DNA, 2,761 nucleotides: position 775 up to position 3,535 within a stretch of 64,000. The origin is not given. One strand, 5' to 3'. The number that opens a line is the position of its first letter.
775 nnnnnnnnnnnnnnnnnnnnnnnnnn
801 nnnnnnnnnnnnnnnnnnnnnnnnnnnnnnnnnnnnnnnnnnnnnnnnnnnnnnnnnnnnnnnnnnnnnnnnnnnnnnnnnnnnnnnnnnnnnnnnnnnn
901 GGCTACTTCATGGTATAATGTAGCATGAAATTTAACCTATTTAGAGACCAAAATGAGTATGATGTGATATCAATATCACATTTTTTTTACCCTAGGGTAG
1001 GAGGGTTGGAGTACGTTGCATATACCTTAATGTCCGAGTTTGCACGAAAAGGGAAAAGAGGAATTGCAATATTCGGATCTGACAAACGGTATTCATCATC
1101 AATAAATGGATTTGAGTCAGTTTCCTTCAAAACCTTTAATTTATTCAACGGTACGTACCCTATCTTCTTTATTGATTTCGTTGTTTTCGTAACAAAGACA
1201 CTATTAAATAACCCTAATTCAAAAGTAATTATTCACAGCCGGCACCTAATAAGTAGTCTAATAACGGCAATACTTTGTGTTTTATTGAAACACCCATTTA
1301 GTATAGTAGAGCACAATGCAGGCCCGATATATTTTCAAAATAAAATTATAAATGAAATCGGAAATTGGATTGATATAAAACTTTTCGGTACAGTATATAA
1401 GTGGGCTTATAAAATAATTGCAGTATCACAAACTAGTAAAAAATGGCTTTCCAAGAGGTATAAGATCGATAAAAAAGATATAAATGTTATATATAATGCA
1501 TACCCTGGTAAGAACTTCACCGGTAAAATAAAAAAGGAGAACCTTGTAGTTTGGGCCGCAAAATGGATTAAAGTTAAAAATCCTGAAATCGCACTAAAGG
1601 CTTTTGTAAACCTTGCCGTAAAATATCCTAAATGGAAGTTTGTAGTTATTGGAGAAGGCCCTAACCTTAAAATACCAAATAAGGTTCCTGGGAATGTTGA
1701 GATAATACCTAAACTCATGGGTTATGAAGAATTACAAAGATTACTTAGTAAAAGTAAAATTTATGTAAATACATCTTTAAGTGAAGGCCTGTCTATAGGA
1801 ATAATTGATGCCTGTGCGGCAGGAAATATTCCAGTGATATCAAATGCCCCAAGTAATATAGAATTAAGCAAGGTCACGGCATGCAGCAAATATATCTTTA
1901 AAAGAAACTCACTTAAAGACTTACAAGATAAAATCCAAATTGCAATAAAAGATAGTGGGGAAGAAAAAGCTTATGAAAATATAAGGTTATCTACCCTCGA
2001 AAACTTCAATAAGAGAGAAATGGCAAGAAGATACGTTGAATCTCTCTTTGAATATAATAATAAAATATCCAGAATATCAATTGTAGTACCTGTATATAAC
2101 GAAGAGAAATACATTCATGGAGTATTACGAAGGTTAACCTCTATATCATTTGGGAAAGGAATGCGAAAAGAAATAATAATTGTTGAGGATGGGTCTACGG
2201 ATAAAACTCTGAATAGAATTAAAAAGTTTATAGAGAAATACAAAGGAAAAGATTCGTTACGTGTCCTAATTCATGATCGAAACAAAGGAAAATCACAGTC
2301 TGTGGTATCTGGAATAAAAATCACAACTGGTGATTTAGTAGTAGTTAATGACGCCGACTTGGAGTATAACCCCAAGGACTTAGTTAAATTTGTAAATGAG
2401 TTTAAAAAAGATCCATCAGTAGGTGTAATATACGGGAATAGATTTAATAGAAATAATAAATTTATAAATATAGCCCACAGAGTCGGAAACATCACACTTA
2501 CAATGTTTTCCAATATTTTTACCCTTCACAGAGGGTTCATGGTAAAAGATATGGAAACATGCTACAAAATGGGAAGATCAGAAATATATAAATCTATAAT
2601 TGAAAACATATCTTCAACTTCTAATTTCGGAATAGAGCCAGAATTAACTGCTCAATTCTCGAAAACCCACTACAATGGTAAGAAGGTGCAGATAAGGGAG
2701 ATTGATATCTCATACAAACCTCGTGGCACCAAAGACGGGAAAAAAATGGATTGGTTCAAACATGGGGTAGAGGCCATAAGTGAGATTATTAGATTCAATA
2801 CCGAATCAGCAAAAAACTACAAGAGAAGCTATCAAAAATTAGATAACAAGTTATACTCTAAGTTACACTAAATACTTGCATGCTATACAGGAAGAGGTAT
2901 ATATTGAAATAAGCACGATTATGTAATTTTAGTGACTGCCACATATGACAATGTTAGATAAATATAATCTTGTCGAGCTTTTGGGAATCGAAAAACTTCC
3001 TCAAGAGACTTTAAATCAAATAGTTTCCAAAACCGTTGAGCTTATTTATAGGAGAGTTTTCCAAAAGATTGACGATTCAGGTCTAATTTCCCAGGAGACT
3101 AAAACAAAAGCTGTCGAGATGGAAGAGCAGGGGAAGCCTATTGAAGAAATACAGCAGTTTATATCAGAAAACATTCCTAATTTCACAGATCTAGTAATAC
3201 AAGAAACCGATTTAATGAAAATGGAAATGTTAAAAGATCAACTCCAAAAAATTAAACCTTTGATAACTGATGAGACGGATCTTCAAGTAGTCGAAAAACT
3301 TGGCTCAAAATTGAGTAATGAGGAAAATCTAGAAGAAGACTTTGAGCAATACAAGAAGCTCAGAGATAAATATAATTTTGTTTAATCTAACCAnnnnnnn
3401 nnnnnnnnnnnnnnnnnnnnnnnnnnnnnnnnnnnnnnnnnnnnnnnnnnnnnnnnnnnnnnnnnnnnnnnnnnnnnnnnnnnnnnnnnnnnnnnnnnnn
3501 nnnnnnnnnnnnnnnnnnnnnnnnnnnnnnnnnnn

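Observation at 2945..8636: Compositionally distinct three-gene island encoding very acidic proteins, flanked by a promoter, a terminator and a tyrosine recombinase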

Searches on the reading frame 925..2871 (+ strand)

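Call 7: search_protein_families(library=pfam, proteins=[window:925-2871:+], max_evalue=0.01)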
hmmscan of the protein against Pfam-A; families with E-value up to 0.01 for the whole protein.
window:925-2871:+ (648 aa): 6 families
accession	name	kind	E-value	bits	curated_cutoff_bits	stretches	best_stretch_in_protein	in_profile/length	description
PF00535.33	Glycos_transf_2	-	7.8e-29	101.2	23.3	1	385-518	1-128/168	Glycosyl transferase family 2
PF00534.26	Glycos_transf_1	-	3.9e-18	66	26.4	1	199-349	9-164/172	Glycosyl transferases group 1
PF13692.12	Glyco_trans_1_4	-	6.5e-12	46.3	27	1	208-342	4-141/142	Glycosyl transferases group 1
PF13439.12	Glyco_transf_4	-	1.3e-11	45.2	28.5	1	25-192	1-165/170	Glycosyltransferase Family 4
PF13641.12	Glyco_tranf_2_3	-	1.8e-09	38.4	27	1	383-512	2-129/230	Glycosyltransferase like family 2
PF10111.15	Glyco_tranf_2_2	-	6.4e-06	26.3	27.3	1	385-488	1-101/276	Glycosyltransferase like family 2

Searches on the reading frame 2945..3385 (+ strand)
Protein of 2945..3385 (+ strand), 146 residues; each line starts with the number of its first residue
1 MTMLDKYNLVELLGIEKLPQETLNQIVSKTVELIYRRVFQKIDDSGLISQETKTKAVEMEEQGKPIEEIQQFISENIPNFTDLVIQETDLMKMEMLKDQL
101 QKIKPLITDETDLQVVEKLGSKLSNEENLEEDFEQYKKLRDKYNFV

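Call 7: search_protein_families(library=pfam, proteins=[window:2945-3385:+], max_evalue=0.01)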
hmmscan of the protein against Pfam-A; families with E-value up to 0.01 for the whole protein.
window:2945-3385:+ (146 aa): 1 family
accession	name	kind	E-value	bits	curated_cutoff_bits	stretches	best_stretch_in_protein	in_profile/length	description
PF18908.5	DUF5663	-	0.0025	18.8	23.7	1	9-92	1-81/84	Protein of unknown function (DUF5663)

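Call 9: search_protein_families(library=ncbifam, proteins=[window:2945-3385:+], max_evalue=0.01)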
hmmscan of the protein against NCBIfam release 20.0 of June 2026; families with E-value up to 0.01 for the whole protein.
window:2945-3385:+ (146 aa): 0 families

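Call 18: find_homologous_proteins(query=window:2945-3385:+, max_evalue=0.01)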
Query window:2945-3385:+ (146 aa): 2 proteins with E <= 0.01 among 37 candidates.
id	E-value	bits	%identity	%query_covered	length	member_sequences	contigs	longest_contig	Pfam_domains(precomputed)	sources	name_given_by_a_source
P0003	9.8e-83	293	100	100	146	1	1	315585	-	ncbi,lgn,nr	ncbi:hypothetical protein HYV12_00720 [Candidatus Dojkabacteria bacterium]|nr:hypothetical protein [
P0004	7.5e-48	180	61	100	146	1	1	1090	-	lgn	-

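Call 19: search_protein_families(library=phrogs, proteins=[window:2945-3385:+], max_evalue=0.01)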
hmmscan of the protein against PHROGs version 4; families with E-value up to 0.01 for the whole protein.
window:2945-3385:+ (146 aa): 0 families

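Call 20: find_encoding_contigs(protein=P0004, flank=5000)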
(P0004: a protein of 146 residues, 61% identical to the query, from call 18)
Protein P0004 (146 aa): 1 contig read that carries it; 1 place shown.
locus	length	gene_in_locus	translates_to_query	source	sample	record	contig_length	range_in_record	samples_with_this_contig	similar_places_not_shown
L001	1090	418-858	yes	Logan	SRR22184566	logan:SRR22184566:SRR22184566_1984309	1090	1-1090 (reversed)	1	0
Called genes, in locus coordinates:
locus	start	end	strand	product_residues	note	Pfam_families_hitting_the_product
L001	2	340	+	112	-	?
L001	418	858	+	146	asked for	-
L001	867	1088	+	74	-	?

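Call 30: find_related_loci(query=A1, collection=genome_contigs, flank=10000)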
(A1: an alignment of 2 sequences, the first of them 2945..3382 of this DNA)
Query A1 (146 aa) in genome_contigs; peptide patterns used: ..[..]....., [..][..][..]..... (x = any residue, [..] = any of these).
182 stretches matched a pattern, but none encodes a relative of the query by tblastn (E <= 1e-3).

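Call 92: search_protein_families(library=padloc, proteins=[window:2945-3385:+], max_evalue=0.01)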
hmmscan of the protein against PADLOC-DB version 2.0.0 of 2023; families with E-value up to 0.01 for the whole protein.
window:2945-3385:+ (146 aa): 0 families

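Call 123: search_protein_families(library=pfam, alignment_id=A7, max_evalue=1)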
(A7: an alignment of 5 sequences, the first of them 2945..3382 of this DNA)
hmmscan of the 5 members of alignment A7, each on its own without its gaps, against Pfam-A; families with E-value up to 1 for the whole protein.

A. member 1, window:2945-3382:+ (146 aa): 3 families
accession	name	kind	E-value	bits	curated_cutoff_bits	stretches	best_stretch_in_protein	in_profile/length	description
PF18908.5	DUF5663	-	0.0025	18.8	23.7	1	9-92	1-81/84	Protein of unknown function (DUF5663)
PF08806.17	Sep15_SelM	-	0.067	13.7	26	0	68-89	16-37/75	Sep15/SelM redox domain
PF11491.13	DUF3213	-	0.82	10.4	27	1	83-124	39-80/85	Protein of unknown function (DUF3213)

B. families by the number of members that match (of 5 scanned): 15 families
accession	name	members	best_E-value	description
PF18908.5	DUF5663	2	0.0025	Protein of unknown function (DUF5663)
PF16469.10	NPA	1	0.0044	Nematode polyprotein allergen ABA-1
PF24390.1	PRTase-CE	1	0.019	PRTase-CE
PF18921.5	Cyanophycin_syn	1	0.03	Cyanophycin synthase-like N-terminal domain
PF20753.2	DUF6558_C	1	0.032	Phage tail C-terminal domain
PF07176.17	DUF1400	1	0.042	Alpha/beta hydrolase of unknown function (DUF1400)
PF08806.17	Sep15_SelM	1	0.067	Sep15/SelM redox domain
PF11647.13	MLD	1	0.14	Membrane Localization Domain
PF12776.13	Myb_DNA-bind_3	1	0.19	Myb/SANT-like DNA-binding domain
PF04504.20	GeBP-like_DBD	1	0.19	Glabrous-enhancer-binding protein-like family, DBD domain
PF10925.13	DUF2680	1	0.23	Protein of unknown function (DUF2680)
PF20701.3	HetE-N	1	0.33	Het-E N-terminal domain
PF25041.1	UFL1_C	1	0.4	E3 UFM1-protein ligase 1 C-terminal domain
PF01468.23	GA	1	0.51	GA module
PF11491.13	DUF3213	1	0.82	Protein of unknown function (DUF3213)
